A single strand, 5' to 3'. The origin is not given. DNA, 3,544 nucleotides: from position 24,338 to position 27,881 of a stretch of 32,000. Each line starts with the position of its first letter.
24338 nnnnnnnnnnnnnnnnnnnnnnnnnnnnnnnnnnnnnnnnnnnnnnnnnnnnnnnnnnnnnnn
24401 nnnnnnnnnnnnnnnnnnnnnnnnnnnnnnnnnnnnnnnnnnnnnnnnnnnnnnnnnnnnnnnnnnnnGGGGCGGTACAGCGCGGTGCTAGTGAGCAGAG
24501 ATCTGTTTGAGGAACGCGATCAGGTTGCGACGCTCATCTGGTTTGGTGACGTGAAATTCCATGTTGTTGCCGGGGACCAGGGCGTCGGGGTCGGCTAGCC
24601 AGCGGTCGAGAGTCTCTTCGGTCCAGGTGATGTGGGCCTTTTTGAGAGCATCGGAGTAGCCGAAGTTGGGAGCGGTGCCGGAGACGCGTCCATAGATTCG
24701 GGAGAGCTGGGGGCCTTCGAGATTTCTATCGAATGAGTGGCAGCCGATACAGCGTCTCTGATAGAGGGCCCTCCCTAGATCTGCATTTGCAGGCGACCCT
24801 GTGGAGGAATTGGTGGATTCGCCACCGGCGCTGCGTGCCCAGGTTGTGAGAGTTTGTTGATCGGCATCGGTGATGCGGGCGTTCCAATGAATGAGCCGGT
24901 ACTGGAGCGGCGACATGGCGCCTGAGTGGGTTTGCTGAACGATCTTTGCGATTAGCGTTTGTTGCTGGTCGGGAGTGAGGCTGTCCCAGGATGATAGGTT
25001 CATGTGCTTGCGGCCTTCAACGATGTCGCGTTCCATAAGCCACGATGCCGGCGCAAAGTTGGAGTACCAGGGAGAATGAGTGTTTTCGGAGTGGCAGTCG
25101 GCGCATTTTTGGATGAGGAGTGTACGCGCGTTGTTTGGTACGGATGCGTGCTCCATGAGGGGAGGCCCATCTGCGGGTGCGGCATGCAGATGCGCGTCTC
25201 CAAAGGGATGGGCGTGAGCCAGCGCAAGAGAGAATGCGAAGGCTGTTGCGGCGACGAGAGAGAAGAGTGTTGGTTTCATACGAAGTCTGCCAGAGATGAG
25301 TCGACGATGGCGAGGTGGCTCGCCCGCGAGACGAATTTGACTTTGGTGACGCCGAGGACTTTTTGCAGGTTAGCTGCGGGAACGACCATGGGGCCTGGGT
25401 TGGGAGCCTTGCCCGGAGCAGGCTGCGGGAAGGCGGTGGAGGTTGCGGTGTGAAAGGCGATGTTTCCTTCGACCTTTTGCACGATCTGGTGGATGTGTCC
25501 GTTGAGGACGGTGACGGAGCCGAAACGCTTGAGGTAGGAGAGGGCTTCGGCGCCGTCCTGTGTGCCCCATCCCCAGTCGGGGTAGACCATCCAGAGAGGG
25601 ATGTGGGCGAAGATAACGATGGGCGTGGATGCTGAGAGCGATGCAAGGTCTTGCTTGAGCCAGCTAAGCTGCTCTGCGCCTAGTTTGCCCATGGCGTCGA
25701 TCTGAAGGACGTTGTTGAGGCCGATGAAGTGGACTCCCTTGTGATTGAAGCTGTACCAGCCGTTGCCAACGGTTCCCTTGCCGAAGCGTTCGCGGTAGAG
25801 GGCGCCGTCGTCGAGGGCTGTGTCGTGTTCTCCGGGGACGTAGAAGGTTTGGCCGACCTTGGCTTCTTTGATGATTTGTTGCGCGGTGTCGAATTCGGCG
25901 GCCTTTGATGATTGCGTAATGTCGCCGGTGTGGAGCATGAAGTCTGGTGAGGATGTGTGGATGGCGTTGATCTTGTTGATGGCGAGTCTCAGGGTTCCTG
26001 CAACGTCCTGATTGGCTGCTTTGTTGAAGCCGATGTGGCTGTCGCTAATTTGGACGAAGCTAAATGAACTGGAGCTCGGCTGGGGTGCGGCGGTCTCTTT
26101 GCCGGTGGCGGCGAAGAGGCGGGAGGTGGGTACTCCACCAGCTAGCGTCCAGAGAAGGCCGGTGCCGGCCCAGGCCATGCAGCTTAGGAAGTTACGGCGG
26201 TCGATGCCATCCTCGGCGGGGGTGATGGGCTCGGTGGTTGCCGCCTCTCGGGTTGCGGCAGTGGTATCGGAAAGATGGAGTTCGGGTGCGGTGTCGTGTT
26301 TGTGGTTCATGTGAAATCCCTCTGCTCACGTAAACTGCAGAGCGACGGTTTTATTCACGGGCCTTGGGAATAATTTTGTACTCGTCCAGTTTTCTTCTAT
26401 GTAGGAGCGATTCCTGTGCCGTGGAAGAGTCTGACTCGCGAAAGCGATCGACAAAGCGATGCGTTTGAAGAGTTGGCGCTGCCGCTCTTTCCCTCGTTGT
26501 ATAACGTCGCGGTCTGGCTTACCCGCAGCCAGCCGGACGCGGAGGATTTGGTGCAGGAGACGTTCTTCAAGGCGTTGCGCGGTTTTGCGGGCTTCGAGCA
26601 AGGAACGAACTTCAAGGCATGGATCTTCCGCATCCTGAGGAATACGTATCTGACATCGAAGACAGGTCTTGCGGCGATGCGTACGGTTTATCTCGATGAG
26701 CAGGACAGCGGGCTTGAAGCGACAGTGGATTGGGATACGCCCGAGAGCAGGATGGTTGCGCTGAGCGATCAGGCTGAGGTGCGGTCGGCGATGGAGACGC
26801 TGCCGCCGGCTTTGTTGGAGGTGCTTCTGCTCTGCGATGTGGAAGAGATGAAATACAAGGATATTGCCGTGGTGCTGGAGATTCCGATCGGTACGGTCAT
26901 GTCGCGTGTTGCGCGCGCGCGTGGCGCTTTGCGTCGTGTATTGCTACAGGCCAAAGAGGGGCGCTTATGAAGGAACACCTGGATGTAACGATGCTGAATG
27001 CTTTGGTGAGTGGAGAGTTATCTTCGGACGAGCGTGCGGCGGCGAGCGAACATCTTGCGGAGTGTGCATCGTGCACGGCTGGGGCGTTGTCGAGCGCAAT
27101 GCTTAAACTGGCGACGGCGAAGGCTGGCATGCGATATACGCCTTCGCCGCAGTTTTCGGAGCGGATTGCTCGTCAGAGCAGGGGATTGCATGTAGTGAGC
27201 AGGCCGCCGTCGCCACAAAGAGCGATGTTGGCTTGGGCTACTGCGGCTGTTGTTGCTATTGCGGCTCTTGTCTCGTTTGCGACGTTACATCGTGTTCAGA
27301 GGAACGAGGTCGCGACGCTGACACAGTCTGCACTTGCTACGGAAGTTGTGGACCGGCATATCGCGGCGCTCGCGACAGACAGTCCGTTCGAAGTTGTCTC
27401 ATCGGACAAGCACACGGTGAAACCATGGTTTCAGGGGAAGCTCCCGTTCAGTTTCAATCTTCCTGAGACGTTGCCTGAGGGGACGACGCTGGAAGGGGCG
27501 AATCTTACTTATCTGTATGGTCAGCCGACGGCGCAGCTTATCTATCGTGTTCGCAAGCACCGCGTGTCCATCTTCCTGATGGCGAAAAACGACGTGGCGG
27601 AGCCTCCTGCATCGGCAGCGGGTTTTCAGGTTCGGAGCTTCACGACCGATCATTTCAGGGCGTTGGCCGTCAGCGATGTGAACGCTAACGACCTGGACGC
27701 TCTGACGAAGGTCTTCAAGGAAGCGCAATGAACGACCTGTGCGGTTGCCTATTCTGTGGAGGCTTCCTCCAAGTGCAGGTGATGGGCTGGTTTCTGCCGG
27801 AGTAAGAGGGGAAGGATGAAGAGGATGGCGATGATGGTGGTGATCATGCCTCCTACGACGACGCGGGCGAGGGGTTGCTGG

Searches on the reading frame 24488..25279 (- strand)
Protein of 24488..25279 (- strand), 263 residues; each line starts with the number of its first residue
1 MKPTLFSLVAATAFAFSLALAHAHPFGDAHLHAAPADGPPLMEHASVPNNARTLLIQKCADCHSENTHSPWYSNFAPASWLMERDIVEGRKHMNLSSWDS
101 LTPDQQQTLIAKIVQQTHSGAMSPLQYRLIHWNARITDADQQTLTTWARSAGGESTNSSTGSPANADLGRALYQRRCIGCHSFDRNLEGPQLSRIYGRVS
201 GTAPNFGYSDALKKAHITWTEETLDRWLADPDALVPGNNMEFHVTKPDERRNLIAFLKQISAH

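Call 7: search_protein_families(library=pfam, proteins=[window:24488-25279:-], max_evalue=0.01)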
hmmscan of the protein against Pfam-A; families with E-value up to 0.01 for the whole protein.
window:24488-25279:- (263 aa): 3 families
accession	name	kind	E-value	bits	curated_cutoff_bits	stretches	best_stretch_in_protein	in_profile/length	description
PF14376.11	Haem_bd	-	2.4e-36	125.1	27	1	38-149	21-132/133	Haem-binding domain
PF00034.26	Cytochrom_C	-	1.5e-09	39.4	21.3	1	167-260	2-89/90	Cytochrome c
PF13442.11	Cytochrome_CBB3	-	1.7e-06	28.7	27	1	164-193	1-28/68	Cytochrome C oxidase, cbb3-type, subunit III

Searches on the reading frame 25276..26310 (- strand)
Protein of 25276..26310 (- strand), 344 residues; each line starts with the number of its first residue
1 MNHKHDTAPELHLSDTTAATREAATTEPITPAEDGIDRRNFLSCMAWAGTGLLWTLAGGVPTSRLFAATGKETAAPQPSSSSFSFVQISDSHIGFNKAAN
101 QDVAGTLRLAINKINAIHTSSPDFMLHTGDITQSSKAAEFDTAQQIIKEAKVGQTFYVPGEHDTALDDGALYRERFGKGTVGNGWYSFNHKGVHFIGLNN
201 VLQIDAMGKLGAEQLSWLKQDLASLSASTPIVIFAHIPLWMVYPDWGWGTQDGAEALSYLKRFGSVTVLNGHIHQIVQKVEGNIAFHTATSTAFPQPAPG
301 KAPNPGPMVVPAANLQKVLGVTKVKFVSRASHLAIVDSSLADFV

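Call 7: search_protein_families(library=pfam, proteins=[window:25276-26310:-], max_evalue=0.01)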
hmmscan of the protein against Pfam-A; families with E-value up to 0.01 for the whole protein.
window:25276-26310:- (344 aa): 2 families
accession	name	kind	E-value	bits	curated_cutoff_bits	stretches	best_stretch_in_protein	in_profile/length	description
PF00149.33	Metallophos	-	1.4e-11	45.6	21.5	1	84-275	2-190/191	Calcineurin-like phosphoesterase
PF12850.12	Metallophos_2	-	0.002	18.6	27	1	87-286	5-129/154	Calcineurin-like phosphoesterase superfamily domain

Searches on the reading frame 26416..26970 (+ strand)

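Call 7: search_protein_families(library=pfam, proteins=[window:26416-26970:+], max_evalue=0.01)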
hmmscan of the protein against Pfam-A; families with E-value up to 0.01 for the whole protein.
window:26416-26970:+ (184 aa): 4 families
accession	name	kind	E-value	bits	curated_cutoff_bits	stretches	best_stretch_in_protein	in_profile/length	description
PF08281.18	Sigma70_r4_2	-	4.3e-15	55.5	25.7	1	121-172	3-54/54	Sigma-70, region 4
PF04542.20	Sigma70_r2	-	3.3e-14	52.9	24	1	26-80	7-63/71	Sigma-70 region 2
PF04545.22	Sigma70_r4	-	3.4e-08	33.3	24.1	1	125-173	1-49/50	Sigma-70, region 4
PF22029.2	PhyR_sigma2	-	4.1e-05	24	27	1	34-74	14-54/55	Sigma2 domain of PhyR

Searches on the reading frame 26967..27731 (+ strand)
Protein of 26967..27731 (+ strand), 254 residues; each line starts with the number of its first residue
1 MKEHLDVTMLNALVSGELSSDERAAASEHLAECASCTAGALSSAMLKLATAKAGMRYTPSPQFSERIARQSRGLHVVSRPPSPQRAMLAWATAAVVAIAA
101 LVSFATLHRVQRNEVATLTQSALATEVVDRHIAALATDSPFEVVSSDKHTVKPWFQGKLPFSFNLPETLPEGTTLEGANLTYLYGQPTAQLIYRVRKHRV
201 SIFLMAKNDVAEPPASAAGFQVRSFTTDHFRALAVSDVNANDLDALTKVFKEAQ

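Call 7: search_protein_families(library=pfam, proteins=[window:26967-27731:+], max_evalue=0.01)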
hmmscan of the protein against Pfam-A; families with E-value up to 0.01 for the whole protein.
window:26967-27731:+ (254 aa): 2 families
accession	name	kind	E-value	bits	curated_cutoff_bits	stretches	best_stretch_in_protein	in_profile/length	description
PF13490.11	zf-HC2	-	3.6e-06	27.4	22.2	1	9-36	7-34/35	Putative zinc-finger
PF11859.13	DUF3379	-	0.007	16.1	33.2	0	81-246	72-224/232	Protein of unknown function (DUF3379)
